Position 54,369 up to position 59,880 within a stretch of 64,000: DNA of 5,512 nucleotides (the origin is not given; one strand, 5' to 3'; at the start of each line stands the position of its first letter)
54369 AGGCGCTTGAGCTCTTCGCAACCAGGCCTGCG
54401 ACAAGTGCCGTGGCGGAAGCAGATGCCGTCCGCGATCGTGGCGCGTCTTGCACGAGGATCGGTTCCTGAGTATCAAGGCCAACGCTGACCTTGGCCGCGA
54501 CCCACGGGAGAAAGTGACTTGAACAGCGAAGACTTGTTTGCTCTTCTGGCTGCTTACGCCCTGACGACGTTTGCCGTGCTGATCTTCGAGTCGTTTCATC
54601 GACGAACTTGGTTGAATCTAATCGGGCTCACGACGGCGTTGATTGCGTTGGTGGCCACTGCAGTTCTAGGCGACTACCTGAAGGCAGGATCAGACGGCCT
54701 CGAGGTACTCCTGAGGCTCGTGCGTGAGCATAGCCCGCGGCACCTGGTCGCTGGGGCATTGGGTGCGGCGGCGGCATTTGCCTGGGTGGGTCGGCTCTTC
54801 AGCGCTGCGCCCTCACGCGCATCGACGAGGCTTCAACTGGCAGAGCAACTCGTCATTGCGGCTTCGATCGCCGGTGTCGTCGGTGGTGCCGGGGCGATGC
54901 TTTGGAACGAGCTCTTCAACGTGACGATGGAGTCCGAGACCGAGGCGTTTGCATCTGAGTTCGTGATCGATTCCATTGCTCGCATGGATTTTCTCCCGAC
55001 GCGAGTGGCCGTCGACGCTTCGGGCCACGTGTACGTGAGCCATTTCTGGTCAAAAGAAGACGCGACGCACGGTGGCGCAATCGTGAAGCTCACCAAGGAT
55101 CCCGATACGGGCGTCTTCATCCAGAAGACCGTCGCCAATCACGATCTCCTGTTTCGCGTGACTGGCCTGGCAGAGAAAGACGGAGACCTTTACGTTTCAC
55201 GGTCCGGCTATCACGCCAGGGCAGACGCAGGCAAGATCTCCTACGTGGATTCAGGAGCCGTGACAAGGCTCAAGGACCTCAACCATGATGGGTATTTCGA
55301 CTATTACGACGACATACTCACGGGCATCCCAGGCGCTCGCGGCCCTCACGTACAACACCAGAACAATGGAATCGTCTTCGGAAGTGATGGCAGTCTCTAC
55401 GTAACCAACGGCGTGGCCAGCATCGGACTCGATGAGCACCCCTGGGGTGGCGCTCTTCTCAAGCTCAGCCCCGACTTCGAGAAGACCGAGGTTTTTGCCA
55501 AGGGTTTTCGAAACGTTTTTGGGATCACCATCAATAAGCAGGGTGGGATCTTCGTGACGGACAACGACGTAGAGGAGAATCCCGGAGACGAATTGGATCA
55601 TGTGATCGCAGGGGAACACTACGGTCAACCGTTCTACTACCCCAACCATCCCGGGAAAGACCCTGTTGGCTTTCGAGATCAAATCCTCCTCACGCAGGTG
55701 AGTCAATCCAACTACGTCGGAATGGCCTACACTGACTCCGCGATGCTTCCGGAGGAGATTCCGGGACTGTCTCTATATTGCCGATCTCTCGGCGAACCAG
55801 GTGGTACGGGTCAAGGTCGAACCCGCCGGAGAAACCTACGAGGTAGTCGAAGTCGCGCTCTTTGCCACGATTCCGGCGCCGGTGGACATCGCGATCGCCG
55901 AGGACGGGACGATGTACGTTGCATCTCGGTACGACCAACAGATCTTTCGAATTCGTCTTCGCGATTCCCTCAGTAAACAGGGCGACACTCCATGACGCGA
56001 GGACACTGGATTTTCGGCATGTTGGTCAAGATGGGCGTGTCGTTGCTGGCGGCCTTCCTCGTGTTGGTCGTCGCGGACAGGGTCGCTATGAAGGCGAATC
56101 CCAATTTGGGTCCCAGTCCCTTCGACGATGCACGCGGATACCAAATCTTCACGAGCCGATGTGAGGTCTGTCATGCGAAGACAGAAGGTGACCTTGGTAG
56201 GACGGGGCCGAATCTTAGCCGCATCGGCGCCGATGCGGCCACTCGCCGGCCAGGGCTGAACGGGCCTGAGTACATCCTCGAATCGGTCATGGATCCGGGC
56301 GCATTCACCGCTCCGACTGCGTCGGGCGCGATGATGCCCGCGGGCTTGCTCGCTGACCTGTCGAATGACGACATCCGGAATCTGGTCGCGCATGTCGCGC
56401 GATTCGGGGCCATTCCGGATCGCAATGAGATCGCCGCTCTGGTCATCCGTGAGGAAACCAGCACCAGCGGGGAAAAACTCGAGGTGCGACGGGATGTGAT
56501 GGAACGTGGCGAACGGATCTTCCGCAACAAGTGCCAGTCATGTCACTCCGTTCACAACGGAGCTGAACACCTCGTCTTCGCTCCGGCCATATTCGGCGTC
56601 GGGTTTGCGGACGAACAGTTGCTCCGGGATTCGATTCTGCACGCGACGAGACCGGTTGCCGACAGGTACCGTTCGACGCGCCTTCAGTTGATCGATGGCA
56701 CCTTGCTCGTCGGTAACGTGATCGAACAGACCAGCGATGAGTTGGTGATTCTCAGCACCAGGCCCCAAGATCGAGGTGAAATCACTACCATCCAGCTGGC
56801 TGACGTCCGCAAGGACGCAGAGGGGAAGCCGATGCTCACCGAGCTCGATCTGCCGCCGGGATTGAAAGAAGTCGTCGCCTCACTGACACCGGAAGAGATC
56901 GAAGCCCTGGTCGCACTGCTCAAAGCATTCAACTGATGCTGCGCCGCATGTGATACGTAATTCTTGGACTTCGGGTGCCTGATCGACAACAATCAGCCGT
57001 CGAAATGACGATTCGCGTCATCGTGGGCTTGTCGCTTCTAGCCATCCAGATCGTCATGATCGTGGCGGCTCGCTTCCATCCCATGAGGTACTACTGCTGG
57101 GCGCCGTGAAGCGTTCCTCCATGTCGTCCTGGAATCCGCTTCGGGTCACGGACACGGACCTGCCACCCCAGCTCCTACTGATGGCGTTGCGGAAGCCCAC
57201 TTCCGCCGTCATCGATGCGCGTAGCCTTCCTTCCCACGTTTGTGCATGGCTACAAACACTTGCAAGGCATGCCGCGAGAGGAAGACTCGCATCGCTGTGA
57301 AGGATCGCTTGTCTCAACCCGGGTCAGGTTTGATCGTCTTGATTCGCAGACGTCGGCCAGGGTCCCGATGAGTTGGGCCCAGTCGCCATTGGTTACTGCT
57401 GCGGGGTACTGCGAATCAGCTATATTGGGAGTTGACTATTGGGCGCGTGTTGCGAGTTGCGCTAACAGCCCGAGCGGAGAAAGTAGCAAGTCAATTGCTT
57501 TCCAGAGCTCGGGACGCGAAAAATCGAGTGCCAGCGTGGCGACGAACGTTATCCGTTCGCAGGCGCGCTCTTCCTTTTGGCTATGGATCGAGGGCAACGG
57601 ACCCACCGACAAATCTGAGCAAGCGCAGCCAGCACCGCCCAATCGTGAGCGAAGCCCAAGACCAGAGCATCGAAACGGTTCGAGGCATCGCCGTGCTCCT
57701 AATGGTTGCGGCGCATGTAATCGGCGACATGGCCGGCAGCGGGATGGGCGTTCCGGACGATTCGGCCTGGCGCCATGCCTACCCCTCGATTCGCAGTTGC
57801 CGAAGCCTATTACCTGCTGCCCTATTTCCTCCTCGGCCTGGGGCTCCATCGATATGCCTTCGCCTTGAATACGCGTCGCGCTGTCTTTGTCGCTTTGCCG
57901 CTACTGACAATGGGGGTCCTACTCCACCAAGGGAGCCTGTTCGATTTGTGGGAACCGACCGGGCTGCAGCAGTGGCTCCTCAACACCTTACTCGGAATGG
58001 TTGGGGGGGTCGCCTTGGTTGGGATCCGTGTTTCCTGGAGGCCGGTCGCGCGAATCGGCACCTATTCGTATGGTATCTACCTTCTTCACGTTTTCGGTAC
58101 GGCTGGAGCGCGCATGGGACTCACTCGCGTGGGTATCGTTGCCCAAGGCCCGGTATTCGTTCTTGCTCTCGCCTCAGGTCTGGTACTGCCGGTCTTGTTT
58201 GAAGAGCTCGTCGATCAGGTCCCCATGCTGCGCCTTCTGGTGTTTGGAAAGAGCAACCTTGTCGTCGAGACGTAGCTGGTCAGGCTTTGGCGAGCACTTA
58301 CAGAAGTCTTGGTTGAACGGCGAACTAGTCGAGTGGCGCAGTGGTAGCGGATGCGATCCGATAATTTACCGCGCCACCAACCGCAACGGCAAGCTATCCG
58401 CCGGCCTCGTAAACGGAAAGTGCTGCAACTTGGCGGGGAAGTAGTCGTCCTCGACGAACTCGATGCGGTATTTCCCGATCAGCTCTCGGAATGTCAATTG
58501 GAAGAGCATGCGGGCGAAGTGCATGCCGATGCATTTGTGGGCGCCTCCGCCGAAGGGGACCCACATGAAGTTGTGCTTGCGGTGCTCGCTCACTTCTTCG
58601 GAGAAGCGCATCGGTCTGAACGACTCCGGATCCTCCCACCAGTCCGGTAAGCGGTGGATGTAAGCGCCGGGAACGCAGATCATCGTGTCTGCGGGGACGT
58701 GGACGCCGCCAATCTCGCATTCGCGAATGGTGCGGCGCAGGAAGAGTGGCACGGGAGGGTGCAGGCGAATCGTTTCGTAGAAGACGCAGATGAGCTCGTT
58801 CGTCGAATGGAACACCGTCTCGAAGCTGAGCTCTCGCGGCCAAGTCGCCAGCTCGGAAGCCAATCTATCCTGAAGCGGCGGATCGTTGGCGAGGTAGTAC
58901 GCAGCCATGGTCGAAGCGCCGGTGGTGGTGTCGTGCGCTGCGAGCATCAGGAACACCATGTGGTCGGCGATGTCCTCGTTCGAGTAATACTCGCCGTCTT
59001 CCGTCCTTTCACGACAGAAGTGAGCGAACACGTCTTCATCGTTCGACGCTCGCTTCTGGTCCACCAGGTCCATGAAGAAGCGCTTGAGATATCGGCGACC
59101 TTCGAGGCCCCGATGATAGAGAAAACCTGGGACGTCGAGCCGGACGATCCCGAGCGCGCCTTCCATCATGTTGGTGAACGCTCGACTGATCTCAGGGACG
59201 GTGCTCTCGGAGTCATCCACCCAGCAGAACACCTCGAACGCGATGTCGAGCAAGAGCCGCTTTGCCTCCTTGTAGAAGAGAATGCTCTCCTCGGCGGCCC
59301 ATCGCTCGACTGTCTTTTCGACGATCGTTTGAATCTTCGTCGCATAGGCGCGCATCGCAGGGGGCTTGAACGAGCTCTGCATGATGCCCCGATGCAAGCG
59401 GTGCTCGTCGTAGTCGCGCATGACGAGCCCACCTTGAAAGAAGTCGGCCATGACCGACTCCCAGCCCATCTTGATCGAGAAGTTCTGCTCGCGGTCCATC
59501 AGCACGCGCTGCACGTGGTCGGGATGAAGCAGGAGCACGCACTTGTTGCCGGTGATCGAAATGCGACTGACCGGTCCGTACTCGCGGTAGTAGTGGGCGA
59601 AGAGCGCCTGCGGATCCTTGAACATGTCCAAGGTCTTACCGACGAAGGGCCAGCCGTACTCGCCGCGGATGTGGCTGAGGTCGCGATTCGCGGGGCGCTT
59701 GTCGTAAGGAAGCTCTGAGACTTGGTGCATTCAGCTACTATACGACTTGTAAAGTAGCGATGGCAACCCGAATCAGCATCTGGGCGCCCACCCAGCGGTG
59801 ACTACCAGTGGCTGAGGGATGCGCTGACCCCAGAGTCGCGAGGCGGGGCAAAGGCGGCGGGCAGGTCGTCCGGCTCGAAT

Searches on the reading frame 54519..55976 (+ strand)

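Call 24: search_protein_families(library=pfam, proteins=[window:54519-55976:+], max_evalue=0.01)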
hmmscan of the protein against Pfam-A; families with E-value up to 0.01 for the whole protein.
window:54519-55976:+ (485 aa): 3 families
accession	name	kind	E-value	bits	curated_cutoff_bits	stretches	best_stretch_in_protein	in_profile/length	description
PF23500.1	DUF7133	-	3.3e-08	33.7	27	1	246-361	102-212/385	Domain of unknown function (DUF7133)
PF07995.17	GSDH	-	7.6e-07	29.2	25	1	246-372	82-221/332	Glucose / Sorbosone dehydrogenase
PF01436.27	NHL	-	3.8e-05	23.9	20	0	160-174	4-18/28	NHL repeat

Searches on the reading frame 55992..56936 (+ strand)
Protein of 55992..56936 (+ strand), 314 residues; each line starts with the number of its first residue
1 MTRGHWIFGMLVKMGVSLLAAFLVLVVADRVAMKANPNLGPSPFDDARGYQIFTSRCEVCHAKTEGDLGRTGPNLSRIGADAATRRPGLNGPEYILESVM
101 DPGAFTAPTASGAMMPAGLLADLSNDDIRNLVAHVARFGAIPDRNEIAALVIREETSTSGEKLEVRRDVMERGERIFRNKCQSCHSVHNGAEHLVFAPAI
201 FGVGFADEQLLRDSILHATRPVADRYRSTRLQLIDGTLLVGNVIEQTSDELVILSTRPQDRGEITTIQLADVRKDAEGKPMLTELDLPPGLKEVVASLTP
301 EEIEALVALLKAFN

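Call 25: search_protein_families(library=pfam, proteins=[window:55992-56936:+], max_evalue=0.01)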
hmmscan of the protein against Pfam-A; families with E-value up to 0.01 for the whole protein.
window:55992-56936:+ (314 aa): 4 families
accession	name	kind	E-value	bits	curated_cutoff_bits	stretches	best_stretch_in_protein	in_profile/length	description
PF13442.11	Cytochrome_CBB3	-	1.4e-13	51.4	27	2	47-135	4-68/68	Cytochrome C oxidase, cbb3-type, subunit III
PF00034.26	Cytochrom_C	-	1.1e-11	46.3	21.3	1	47-136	2-87/90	Cytochrome c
PF14495.11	Cytochrom_C550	-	5.9e-05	23.2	27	0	158-186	14-42/136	Cytochrome c-550 domain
PF02167.20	Cytochrom_C1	-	0.00077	19.6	22.8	0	169-188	14-33/219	Cytochrome C1 family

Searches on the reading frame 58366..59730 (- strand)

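Call 25: search_protein_families(library=pfam, proteins=[window:58366-59730:-], max_evalue=0.01)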
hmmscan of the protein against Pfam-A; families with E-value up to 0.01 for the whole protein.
window:58366-59730:- (454 aa): 1 family
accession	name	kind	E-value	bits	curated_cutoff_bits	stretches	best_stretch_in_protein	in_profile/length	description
PF00067.27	p450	-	1.5e-55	189.2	22.8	1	23-437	3-448/462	Cytochrome P450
